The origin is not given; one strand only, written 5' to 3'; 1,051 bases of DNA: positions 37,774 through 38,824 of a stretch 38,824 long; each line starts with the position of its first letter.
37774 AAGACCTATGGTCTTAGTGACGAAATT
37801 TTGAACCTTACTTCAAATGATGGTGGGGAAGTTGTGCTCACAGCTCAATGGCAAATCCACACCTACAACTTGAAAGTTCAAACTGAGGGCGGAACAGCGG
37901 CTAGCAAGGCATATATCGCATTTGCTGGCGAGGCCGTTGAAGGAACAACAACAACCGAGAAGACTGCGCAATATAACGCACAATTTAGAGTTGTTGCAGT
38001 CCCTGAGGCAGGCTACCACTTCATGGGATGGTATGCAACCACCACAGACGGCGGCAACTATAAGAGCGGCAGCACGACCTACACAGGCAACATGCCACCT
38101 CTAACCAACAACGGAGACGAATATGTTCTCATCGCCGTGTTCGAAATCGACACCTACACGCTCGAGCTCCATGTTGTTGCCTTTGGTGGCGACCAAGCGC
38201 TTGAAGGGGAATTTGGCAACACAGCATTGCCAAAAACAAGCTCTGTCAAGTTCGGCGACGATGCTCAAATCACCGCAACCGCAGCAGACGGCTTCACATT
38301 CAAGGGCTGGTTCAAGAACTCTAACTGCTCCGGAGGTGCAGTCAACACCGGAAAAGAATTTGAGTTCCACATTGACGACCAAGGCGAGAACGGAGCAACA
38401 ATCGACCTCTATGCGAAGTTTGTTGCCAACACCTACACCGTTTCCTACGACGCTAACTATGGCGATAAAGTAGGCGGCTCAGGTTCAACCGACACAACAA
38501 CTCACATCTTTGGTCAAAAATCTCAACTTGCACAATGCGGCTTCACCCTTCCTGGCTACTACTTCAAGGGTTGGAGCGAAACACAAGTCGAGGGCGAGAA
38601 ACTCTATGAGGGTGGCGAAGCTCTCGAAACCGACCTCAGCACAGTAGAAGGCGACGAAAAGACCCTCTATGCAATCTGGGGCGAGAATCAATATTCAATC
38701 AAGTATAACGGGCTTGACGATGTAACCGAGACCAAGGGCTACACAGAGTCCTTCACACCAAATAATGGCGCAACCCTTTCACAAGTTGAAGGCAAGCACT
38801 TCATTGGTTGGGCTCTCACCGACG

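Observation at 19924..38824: Giant (>6300 aa, 3'-open) surface-protein gene that the supplied ORF track does not contain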

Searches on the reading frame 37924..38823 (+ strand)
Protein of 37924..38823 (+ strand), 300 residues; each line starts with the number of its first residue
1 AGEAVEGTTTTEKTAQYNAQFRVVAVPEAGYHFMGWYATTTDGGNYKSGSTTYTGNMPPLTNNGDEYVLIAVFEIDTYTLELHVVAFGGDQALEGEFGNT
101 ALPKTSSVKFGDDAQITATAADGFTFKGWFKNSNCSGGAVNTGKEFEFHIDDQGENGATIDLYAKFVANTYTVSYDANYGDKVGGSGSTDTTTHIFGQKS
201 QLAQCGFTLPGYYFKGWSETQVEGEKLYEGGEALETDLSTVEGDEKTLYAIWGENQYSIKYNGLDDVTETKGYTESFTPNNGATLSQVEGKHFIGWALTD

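Call 14: find_related_loci(query=window:37924-38823:+, collection=genome_contigs, flank=10000)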
Query window:37924-38823:+ (300 aa) in genome_contigs; peptide patterns used: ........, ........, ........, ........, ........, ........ (x = any residue, [..] = any of these).
33 stretches matched a pattern; 8 encode a relative of the query (tblastn E <= 1e-3); 8 distinct loci.
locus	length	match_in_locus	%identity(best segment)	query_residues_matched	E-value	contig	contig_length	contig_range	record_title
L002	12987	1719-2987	27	21-296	5e-16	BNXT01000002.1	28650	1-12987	Bacteroidia bacterium PG1894_201 DNA, sequence002, whole genome shotgun sequence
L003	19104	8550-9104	30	25-254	4e-13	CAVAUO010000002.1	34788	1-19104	Escherichia coli isolate SRR8978226_cleanbin_000001 genome assembly, contig: Spades_SRR8978226_contig_9, whole genome sh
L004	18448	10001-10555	29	25-254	3e-15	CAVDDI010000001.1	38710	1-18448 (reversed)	bacterium isolate H07665-L1_cleanbin_000013 genome assembly, contig: Spades_H07665-L1_contig_138, whole genome shotgun s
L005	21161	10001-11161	25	12-296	2e-8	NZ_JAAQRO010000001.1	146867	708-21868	Anaerosporobacter faecicola strain KCTC 15857 AGMB01083-0001, whole genome shotgun sequence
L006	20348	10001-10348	28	123-220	1e-5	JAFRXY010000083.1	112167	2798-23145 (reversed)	MAG: Clostridia bacterium isolate RGIG2899 Goat_Omasum.Co__c1582830, whole genome shotgun sequence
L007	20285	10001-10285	30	23-136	1e-4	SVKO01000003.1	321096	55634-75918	MAG: Oscillospiraceae bacterium isolate SIG463 NODE_23_length_321096_cov_49.122999, whole genome shotgun sequence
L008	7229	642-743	57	24-57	1e-4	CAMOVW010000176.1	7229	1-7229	MAG: uncultured Clostridia bacterium isolate SRR873600_bin.140_metaWRAP_v1.3_MAG genome assembly, contig: NODE_25271_len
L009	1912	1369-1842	25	108-298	3e-4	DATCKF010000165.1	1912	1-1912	MAG TPA_asm: Bacilli bacterium isolate SMAG_U7089 k141_64829, whole genome shotgun sequence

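Call 15: find_related_loci(query=window:37924-38823:+, collection=viral_contigs, flank=10000)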
Query window:37924-38823:+ (300 aa) in viral_contigs; peptide patterns used: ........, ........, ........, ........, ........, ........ (x = any residue, [..] = any of these).
8 stretches matched a pattern, but none encodes a relative of the query by tblastn (E <= 1e-3).

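Call 16: find_related_loci(query=window:37924-38823:+, collection=metagenome_contigs, flank=10000)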
Query window:37924-38823:+ (300 aa) in metagenome_contigs; peptide patterns used: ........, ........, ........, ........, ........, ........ (x = any residue, [..] = any of these).
39 stretches matched a pattern; 5 encode a relative of the query (tblastn E <= 1e-3); 5 distinct loci.
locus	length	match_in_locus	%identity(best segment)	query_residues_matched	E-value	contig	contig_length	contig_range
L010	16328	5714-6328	25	19-264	2e-6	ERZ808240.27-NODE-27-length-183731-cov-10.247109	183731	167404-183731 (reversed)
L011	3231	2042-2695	25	7-262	5e-6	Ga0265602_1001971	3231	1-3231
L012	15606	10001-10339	31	124-262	1e-5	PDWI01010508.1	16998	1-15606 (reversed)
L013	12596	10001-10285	30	23-136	4e-5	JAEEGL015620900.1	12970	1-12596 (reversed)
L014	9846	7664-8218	25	109-296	5e-5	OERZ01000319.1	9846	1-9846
